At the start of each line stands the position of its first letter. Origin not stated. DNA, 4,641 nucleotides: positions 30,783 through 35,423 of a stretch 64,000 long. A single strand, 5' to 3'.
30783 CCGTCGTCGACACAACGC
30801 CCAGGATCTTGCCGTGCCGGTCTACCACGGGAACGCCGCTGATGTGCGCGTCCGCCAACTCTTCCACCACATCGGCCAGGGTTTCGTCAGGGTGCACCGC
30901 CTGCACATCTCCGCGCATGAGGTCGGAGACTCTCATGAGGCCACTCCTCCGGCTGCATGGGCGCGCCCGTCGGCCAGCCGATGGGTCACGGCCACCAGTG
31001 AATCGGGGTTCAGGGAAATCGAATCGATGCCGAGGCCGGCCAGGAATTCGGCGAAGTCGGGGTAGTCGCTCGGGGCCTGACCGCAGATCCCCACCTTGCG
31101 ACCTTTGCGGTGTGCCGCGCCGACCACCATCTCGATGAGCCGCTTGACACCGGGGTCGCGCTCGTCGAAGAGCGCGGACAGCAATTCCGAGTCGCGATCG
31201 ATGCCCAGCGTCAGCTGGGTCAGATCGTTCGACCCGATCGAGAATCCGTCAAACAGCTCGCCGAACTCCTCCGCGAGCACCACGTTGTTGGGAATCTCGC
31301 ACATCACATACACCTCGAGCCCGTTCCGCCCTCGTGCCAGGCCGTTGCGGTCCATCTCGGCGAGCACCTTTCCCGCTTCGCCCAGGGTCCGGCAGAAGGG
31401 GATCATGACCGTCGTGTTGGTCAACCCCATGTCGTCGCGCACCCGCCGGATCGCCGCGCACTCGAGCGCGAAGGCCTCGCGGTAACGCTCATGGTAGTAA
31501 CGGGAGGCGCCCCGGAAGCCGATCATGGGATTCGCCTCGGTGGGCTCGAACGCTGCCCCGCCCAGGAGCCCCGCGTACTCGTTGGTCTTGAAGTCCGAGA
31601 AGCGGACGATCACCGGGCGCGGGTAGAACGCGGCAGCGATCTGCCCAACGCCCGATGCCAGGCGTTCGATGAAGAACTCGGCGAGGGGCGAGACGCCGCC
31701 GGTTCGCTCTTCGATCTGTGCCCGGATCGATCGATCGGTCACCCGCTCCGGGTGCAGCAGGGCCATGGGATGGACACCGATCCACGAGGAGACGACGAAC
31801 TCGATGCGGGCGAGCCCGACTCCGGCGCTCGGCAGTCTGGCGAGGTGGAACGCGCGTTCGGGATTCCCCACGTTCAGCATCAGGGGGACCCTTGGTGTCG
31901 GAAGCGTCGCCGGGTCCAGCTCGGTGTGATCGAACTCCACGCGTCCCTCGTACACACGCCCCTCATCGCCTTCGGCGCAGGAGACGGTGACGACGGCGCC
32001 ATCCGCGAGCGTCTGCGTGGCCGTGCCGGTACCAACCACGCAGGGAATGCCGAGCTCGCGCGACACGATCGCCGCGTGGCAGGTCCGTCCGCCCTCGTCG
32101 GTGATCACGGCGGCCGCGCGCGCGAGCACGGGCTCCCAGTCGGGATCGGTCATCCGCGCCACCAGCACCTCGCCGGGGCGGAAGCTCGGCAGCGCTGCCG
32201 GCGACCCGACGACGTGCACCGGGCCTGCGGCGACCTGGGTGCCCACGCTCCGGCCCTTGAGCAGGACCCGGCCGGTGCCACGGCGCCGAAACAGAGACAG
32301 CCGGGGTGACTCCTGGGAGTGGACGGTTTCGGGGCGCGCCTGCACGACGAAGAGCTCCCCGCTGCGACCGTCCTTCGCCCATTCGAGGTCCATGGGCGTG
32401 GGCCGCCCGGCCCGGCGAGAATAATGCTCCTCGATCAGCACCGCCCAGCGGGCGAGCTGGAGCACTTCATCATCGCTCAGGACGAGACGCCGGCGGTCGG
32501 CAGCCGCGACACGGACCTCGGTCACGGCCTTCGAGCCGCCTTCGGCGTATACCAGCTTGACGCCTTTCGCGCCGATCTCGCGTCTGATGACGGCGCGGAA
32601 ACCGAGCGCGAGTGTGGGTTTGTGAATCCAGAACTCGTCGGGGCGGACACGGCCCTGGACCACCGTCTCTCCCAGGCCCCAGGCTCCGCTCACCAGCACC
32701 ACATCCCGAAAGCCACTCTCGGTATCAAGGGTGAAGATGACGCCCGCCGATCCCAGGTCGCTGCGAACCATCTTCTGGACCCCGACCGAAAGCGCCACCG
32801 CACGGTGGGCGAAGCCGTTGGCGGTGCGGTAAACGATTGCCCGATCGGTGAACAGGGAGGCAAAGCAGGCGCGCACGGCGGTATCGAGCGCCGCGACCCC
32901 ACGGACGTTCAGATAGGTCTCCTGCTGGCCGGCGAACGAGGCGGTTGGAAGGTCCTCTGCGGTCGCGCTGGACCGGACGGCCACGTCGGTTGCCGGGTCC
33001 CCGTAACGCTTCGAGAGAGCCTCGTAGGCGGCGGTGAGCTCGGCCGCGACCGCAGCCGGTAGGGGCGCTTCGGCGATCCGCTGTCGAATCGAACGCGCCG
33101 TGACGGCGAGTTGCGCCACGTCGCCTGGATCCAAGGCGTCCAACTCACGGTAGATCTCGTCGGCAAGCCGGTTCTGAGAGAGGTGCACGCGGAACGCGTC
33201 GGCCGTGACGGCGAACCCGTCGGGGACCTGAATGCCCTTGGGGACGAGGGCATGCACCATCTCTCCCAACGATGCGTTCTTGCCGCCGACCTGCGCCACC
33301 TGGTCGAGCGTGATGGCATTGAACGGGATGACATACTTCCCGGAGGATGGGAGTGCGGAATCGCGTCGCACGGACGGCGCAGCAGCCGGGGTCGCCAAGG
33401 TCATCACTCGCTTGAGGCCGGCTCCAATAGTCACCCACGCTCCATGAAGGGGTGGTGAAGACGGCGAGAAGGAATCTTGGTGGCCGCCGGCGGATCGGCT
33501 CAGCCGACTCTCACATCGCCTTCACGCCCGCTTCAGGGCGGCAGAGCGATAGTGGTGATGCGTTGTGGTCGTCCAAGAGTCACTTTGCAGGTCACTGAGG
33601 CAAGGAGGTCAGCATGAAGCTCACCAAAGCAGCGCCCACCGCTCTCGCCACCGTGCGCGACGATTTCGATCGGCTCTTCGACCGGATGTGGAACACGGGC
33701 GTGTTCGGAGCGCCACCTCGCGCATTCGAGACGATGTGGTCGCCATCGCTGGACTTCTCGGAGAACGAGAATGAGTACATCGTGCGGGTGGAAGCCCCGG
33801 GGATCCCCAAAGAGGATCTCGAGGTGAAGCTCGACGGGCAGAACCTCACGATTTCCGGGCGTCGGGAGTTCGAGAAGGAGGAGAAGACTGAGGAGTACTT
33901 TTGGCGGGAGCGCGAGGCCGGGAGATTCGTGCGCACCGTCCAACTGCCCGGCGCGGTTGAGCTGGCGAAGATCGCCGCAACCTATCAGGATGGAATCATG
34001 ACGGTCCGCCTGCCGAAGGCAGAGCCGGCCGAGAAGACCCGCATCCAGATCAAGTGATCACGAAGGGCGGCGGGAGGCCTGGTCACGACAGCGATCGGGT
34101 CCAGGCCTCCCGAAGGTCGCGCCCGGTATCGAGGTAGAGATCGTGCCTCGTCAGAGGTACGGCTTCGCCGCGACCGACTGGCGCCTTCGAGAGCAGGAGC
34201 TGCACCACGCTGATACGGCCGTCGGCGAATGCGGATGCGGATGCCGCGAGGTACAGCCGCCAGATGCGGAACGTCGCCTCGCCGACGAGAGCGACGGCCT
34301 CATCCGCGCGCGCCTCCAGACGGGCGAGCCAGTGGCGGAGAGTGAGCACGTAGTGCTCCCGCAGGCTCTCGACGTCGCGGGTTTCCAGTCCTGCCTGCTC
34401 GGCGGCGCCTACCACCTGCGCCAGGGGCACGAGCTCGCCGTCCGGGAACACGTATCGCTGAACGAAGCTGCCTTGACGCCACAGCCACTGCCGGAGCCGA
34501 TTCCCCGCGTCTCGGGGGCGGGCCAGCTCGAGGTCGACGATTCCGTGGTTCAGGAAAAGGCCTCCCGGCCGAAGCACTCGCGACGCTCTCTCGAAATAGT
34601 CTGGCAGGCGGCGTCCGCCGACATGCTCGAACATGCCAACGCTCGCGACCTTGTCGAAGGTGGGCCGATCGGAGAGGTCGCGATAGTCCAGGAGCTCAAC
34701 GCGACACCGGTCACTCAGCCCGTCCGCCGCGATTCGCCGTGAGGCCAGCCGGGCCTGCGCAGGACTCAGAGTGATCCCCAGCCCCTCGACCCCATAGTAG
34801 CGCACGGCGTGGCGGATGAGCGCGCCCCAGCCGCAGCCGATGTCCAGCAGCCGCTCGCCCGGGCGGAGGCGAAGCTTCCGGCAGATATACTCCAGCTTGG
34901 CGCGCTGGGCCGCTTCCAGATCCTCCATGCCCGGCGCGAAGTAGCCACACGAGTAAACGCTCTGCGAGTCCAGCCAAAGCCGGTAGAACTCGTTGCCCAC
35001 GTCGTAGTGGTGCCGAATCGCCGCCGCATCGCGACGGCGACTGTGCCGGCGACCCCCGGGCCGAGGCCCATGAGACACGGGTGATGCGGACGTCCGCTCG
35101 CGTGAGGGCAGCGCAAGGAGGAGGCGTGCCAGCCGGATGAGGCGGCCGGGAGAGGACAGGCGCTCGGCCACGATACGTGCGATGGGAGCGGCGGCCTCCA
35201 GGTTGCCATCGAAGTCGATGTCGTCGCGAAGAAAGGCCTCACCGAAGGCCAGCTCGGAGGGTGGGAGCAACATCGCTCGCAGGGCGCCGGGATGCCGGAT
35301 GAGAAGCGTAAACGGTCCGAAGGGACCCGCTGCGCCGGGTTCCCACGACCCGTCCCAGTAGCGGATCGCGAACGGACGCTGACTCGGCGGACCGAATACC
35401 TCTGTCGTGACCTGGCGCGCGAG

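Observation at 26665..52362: CTTCA pentamers phased at exactly 11 bp upstream of most stress transcription units - candidate operator of an unidentified regulator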

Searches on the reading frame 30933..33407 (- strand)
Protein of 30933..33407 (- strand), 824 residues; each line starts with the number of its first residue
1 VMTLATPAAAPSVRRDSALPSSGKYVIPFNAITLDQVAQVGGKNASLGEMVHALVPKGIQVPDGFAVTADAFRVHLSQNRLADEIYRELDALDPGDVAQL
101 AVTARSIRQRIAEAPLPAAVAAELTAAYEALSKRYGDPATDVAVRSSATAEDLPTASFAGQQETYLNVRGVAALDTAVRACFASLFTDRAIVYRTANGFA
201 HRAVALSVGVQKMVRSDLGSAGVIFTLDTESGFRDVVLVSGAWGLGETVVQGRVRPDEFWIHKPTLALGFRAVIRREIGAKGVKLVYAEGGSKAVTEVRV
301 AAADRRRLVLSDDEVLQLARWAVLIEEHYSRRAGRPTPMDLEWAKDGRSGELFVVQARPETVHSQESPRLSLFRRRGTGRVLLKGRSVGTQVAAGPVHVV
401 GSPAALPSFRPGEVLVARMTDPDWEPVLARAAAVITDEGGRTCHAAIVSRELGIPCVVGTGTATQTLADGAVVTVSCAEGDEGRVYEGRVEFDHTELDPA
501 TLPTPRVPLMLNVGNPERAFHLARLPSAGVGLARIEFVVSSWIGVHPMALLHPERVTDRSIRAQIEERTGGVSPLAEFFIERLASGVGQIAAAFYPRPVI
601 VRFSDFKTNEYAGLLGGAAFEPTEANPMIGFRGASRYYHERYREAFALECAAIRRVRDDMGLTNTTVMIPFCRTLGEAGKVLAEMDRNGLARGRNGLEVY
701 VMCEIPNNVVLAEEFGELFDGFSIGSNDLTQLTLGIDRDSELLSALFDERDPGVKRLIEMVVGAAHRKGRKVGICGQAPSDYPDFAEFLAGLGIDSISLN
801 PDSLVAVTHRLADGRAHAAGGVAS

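Call 8: search_protein_families(library=pfam, proteins=[window:30933-33407:-])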
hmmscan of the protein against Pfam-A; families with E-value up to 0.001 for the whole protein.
window:30933-33407:- (824 aa): 3 families
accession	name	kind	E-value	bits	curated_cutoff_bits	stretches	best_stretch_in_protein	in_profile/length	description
PF01326.24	PPDK_N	-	2.5e-116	389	27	1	38-367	2-316/328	Pyruvate phosphate dikinase, AMP/ATP-binding domain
PF02896.24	PEP-utilizers_C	-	1.3e-59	202.2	22.8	1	501-812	14-289/293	PEP-utilising enzyme, PEP-binding domain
PF00391.29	PEP-utilizers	-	4e-27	94.1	23.1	1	409-480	1-72/72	PEP-utilising enzyme, mobile domain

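Call 17: find_related_loci(query=window:30933-33407:-, collection=genome_contigs, flank=10000)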
Query window:30933-33407:- (824 aa) in genome_contigs; peptide patterns used: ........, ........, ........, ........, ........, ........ (x = any residue, [..] = any of these).
600 stretches matched a pattern (row limit reached: there are more); 598 encode a relative of the query (tblastn E <= 1e-3); the best 80 are kept; 80 distinct loci.
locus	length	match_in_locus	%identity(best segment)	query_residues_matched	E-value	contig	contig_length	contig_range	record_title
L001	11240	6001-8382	71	20-812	0e+0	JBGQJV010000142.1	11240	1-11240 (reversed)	MAG: Gemmatimonadota bacterium isolate OBJ2_061818_070_14 k141_762413_length_11240_cov_19.8740, whole genome shotgun seq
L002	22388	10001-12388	68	25-817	0e+0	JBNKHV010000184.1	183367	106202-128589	MAG: Polyangiaceae bacterium isolate E1.bin.18.orig k141_829718, whole genome shotgun sequence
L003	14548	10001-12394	67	24-820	0e+0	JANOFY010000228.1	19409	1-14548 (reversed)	MAG: Planctomycetota bacterium isolate SOY_64_metabat_33_sub SOY_64_k141_3654281, whole genome shotgun sequence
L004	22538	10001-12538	64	2-814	0e+0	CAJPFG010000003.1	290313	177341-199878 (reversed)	Phycisphaerales bacterium genome assembly, contig: PHYC_3, whole genome shotgun sequence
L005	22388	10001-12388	66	17-812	0e+0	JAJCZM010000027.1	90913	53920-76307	MAG: Deltaproteobacteria bacterium isolate OFTM64 OFTM64_26, whole genome shotgun sequence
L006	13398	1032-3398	61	24-811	0e+0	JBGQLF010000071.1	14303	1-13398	MAG: Gemmataceae bacterium isolate OBJ2_061818_050_44 k141_3852313_length_14303_cov_9.0000, whole genome shotgun sequenc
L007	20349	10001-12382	61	26-819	0e+0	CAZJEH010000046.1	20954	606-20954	MAG TPA_asm: uncultured Gemmatimonas sp. isolate SRP268622_co1_219 genome assembly, contig: NODE_5359_length_20954_cov_6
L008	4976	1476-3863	61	24-811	0e+0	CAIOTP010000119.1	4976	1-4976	uncultured bacterium isolate LaPlata_bin-4201 genome assembly, contig: bin-4201:119/374, whole genome shotgun sequence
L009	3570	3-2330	58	32-808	0e+0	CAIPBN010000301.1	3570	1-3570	MAG: uncultured Verrucomicrobia bacterium isolate Erken-D9_bin-0968 genome assembly, contig: bin-0968:301/949, whole gen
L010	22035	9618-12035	57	14-821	0e+0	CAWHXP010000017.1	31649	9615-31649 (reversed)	MAG: uncultured Methanosarcinaceae archaeon isolate MFD01476.bin.2.7 genome assembly, contig: contig_54810, whole genome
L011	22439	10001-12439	59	1-808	0e+0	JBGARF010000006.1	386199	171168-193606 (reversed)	MAG: Limisphaerales bacterium isolate MAG_MBR_H10.46 MBRH10-46_opera_contig_93, whole genome shotgun sequence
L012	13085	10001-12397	58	14-811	0e+0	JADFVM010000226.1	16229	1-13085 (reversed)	MAG: Proteobacteria bacterium isolate C1.bin.17 k83_2444495, whole genome shotgun sequence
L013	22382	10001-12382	56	21-813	0e+0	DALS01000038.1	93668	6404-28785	MAG TPA_asm: Methanosarcina sp. UBA293 UBA293_contig_1285, whole genome shotgun sequence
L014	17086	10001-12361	59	23-808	0e+0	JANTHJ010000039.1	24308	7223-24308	MAG: Chromatiales bacterium isolate bin2008 c_000000000199, whole genome shotgun sequence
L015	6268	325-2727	57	14-813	0e+0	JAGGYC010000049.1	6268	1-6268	MAG: Desulfuromonas sp. isolate AUK168 PB_MBMC_122_c_000000000081, whole genome shotgun sequence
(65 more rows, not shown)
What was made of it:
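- Tried and rejected: genome_contigs scan with PpsA (call 17).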

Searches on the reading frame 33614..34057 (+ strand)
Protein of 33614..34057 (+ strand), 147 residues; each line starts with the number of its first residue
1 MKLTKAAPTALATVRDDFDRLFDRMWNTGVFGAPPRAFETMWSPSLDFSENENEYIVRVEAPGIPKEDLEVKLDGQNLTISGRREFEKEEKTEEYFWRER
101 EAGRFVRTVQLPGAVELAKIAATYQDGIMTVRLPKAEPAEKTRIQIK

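Call 8: search_protein_families(library=pfam, proteins=[window:33614-34057:+])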
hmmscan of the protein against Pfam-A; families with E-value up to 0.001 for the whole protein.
window:33614-34057:+ (147 aa): 2 families
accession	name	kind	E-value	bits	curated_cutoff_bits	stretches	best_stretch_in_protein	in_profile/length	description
PF00011.27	HSP20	-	3.5e-24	85.3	20.8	1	49-146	3-101/102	Hsp20/alpha crystallin family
PF17886.7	ArsA_HSP20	-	1.1e-05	25.3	22.5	1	53-132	2-62/63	HSP20-like domain found in ArsA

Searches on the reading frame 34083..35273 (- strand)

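Call 8: search_protein_families(library=pfam, proteins=[window:34083-35273:-])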
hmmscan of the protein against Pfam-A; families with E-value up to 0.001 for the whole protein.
window:34083-35273:- (396 aa): 6 families
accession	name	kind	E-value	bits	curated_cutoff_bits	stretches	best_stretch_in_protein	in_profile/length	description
PF02353.26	CMAS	-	3.1e-92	309.2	27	1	77-359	1-273/273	Mycolic acid cyclopropane synthetase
PF13649.12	Methyltransf_25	-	1.6e-15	58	27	1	143-238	2-97/97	Methyltransferase domain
PF08242.18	Methyltransf_12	-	1.5e-12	48.5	30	1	143-240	1-98/98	Methyltransferase domain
PF08241.18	Methyltransf_11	-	2.2e-12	47.9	21.2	1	143-241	1-94/95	Methyltransferase domain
PF13489.12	Methyltransf_23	-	9.8e-09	35.6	27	1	135-265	19-134/164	Methyltransferase domain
PF13847.12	Methyltransf_31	-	3.6e-06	27.2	27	1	137-242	2-109/145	Methyltransferase domain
